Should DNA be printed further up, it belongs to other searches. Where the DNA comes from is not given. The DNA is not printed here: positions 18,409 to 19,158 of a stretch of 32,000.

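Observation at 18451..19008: Conserved, signal-peptide-less N-terminal module (about 150-190 aa) shared by all array members: candidate new domain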

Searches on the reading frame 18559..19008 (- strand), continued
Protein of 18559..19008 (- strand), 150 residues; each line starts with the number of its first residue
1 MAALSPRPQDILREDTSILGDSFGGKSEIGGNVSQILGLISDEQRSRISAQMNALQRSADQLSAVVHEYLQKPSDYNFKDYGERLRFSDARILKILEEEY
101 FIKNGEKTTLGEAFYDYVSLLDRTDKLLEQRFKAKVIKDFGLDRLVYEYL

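Call 57: search_protein_families(library=padloc, alignment_id=A1, max_evalue=1)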
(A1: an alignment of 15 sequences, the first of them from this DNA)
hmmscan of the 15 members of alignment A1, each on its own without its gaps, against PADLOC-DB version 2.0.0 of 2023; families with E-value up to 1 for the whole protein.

A. member 1, seq(150 aa): 0 families

B. families by the number of members that match (of 15 scanned): 3 families
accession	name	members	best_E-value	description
PDLC01639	Csx1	1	0.0056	CAS-III; associated_signaling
PDLC04155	HEC-06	1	0.0078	-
PDLC03274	MTase_II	1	0.015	Type II methyltransferase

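Call 62: fold_search(model_id=the predicted structure, library=viral)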
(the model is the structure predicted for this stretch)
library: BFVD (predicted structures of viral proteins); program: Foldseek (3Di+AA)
matches with E <= 10: 226; with E <= 0.001: 0
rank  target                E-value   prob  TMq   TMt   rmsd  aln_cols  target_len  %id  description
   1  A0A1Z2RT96            7.0e-01  0.09  0.17  0.12  17.5       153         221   10  (no name in the UniProt tables at hand)
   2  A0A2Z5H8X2            8.3e-01  0.06  0.15  0.18  16.9       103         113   11  Uncharacterized protein [Pseudomonas phage phCDa]
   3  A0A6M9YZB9            8.8e-01  0.09  0.18  0.07  14.8       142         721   20  (no name in the UniProt tables at hand)
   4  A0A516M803            9.3e-01  0.13  0.22  0.29  14.7       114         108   13  (no name in the UniProt tables at hand)
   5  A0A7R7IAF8            9.9e-01  0.13  0.21  0.22  16.8       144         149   12  (no name in the UniProt tables at hand)
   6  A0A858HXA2            1.1e+00  0.75  0.40  0.62  16.7       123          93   13  (no name in the UniProt tables at hand)
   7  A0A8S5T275            1.1e+00  0.06  0.16  0.06  25.1       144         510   12  Tail tape measure (Fragment) [Siphoviridae sp. ctnR15]
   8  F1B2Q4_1              1.1e+00  0.06  0.14  0.03  23.8       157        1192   15  (no name in the UniProt tables at hand)
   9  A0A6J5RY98            1.2e+00  0.09  0.22  0.21  27.3       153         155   10  Uncharacterized protein [uncultured Caudovirales phage]
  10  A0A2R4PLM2            1.3e+00  0.08  0.19  0.12  20.4       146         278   12  (no name in the UniProt tables at hand)
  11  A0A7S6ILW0            1.5e+00  0.18  0.28  0.08  11.1       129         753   16  (no name in the UniProt tables at hand)
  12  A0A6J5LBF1            1.5e+00  0.14  0.24  0.20  12.1       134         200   13  DUF4314 domain-containing protein [uncultured Caudovirales phage]
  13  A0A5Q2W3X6            1.5e+00  0.08  0.24  0.22  17.0       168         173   12  (no name in the UniProt tables at hand)
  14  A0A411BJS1            1.5e+00  0.09  0.19  0.13  18.5       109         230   12  (no name in the UniProt tables at hand)
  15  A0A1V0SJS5            1.6e+00  0.09  0.23  0.15  16.9       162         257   12  Uncharacterized protein [Klosneuvirus KNV1]
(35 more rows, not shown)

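Call 75: predict_structure(alignment_id=A7)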
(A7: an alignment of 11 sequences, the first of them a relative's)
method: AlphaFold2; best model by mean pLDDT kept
length: 435 residues; sequences in the alignment: 11
mean_pLDDT: 74.8   pTM: 0.64
mean pLDDT of the five models: 74.8, 73.7, 73.5, 71.0, 68.5
residues with pLDDT >= 90: 163; 70-90: 112; 50-70: 79; < 50: 81
segments of 3 or more residues with pLDDT < 50: 1-28, 73-96, 99-101, 136-155
pLDDT, mean of each block of 10 residues (from residue 1): 32 38 46 57 65 61 56 42 37 47 54 60 65 48 37 52 92 91 86 84 93 87 90 95 92 90 95 93 84 90 91 82 74 80 82 87 89 91 95 92 93 96 94 92
secondary structure, 60 per line:
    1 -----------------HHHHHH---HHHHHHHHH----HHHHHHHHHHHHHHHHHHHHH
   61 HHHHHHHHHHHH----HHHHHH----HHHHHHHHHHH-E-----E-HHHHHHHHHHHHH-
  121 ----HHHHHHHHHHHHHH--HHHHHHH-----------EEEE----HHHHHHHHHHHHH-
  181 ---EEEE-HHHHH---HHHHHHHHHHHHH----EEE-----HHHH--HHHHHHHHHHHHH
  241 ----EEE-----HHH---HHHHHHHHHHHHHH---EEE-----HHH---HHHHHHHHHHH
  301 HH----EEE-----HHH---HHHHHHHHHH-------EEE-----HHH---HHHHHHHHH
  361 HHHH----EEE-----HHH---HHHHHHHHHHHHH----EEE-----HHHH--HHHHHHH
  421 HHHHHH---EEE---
elements in order: H18-23 H27-35 H40-72 H77-82 H87-97 H107-119 H125-138 H141-147 E159-162 H167-179 E184-187 H189-193 H197-209 E214-216 H222-225 H228-240 E245-247 H259-272 E276-278 H290-302 E307-309 H321-330 E338-340 H352-364 E369-371 H383-395 E400-402 H408-411 H414-426 E430-432
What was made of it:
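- On RNI-like leucine-rich repeats (the C-terminal part of the same proteins): The AF2 model of homologue P0012 alternates strand and helix nine times with pLDDT about 85-95 (call 75).
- In the full-length AF2 model the head is of low confidence and is not placed relative to the LRR (call 75). The full-length model does not place the head on the LRR concave face with any confidence (call 75).
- Tried and rejected: It gave a good LRR but an unconfident head, so the head-to-LRR geometry is unknown (call 75).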

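Call 98: fold_search(model_id=the predicted structure, library=pdb)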
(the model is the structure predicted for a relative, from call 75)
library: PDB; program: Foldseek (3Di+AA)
matches with E <= 10: 1547; with E <= 0.001: 11
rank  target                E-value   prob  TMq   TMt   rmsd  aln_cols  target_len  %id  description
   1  2dua                  2.0e-04  1.00  0.24  0.34  16.5       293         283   13  Crystal Structure of Phosphonopyruvate Hydrolase Complex with Oxalate and Mg++ (released 2006-10-03)
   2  1q8j_B                2.3e-04  1.00  0.24  0.20  20.5       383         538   11  Cobalamin-dependent methionine synthase (1-566) from Thermotoga maritima (Cd2+, Hcy, methyltetrahydrofolate complex) (released 2004-03-23)
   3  4k17_A                2.5e-04  1.00  0.26  0.20  10.1       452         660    9  Crystal Structure of mouse CARMIL residues 1-668 (released 2013-10-09)
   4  1f8m_A                5.3e-04  1.00  0.26  0.26  12.3       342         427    8  CRYSTAL STRUCTURE OF 3-BROMOPYRUVATE MODIFIED ISOCITRATE LYASE (ICL) FROM MYCOBACTERIUM TUBERCULOSIS (released 2000-12-30)
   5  3bol_A                5.3e-04  1.00  0.23  0.19  20.8       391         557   10  Cobalamin-dependent methionine synthase (1-566) from Thermotoga maritima complexed with Zn2+ (released 2008-03-11)
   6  7cp1_A                5.6e-04  0.99  0.23  0.23  12.8       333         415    8  Crystal structure of isocitrate lyase in complex with succinate and itaconate (released 2021-05-19)
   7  6c4a_G                5.9e-04  1.00  0.26  0.26  12.3       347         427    8  Crystal structure of 3-nitropropionate modified isocitrate lyase from Mycobacterium tuberculosis with pyruvate (released 2018-06-06)
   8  6c4a_A                6.2e-04  1.00  0.26  0.27  12.3       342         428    8  Crystal structure of 3-nitropropionate modified isocitrate lyase from Mycobacterium tuberculosis with pyruvate (released 2018-06-06)
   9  4lsb_B                6.2e-04  0.99  0.20  0.26  10.7       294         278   12  Crystal structure of a putative lyase/mutase from Burkholderia cenocepacia J2315 (released 2013-08-14)
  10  7cp1_B                6.5e-04  0.99  0.22  0.23  12.9       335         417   10  Crystal structure of isocitrate lyase in complex with succinate and itaconate (released 2021-05-19)
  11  2hrw                  8.3e-04  1.00  0.25  0.34  16.4       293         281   13  Crystal Structure of Phosphonopyruvate Hydrolase (released 2006-10-03)
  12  3fst_A                1.1e-03  0.99  0.22  0.30  12.1       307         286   10  Crystal Structure of Escherichia coli Methylenetetrahydrofolate Reductase Mutant Phe223Leu at pH 7.4 (released 2009-08-25)
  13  5dql_A                1.4e-03  0.99  0.25  0.25  12.4       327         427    8  Crystal Structure of 2-vinyl glyoxylate modified isocitrate lyase from Mycobacterium tuberculosis (released 2016-09-14)
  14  6ktq_A                1.5e-03  0.99  0.24  0.26  13.5       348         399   13  Crystal structure of catalytic domain of homocitrate synthase from Sulfolobus acidocaldarius (SaHCS(dRAM)) in complex  (released 2020-09-02)
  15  3vni_B                1.5e-03  0.99  0.22  0.29  12.9       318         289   10  Crystal structures of D-Psicose 3-epimerase from Clostridium cellulolyticum H10 and its complex with ketohexose sugars (released 2012-08-01)
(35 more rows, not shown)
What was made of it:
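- On RNI-like leucine-rich repeats (the C-terminal part of the same proteins): Foldseek hits CARMIL (E 2.5e-4) and RanGAP Rna1p (TM 0.36/0.43) (call 98).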

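Call 101: search_protein_families(library=ncbifam, alignment_id=A1, max_evalue=1)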
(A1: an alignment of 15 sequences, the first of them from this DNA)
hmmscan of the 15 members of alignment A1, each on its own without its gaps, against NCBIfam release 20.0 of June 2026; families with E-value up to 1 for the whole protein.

A. member 1, seq(150 aa): 0 families

B. families by the number of members that match (of 15 scanned): 4 families
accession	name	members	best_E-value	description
NF052669.1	cg0963_fam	1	0.0012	cg0963 family protein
NF047444.1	Sig54regLepto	1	0.041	LEPBI_I1174 family sigma 54-regulated protein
NF000261.1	NimABCDEF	1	0.095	NimABCDEF family 5-nitroimidazole reductase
NF033415.1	thiovirid_RiPP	1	0.13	thioviridamide family RiPP peptide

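Call 102: search_protein_families(library=phrogs, alignment_id=A1, max_evalue=0.1)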
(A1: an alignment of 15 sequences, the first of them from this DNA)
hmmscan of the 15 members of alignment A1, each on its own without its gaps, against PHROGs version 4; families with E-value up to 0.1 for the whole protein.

A. member 1, seq(150 aa): 0 families

B. families by the number of members that match (of 15 scanned): 8 families
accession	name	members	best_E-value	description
phrog_25432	-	1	0.00021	-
phrog_31439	-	1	0.0057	-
phrog_15878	-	1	0.017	-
phrog_29614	-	1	0.034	-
phrog_30449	-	1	0.034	-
phrog_10777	-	1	0.04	-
phrog_22907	-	1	0.066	-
phrog_13971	-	1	0.09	-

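Call 103: search_protein_families(library=padloc, max_evalue=0.01, proteins=[P0012])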
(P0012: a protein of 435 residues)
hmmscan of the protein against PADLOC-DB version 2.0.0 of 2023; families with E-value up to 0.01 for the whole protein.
P0012 (435 aa): 0 families
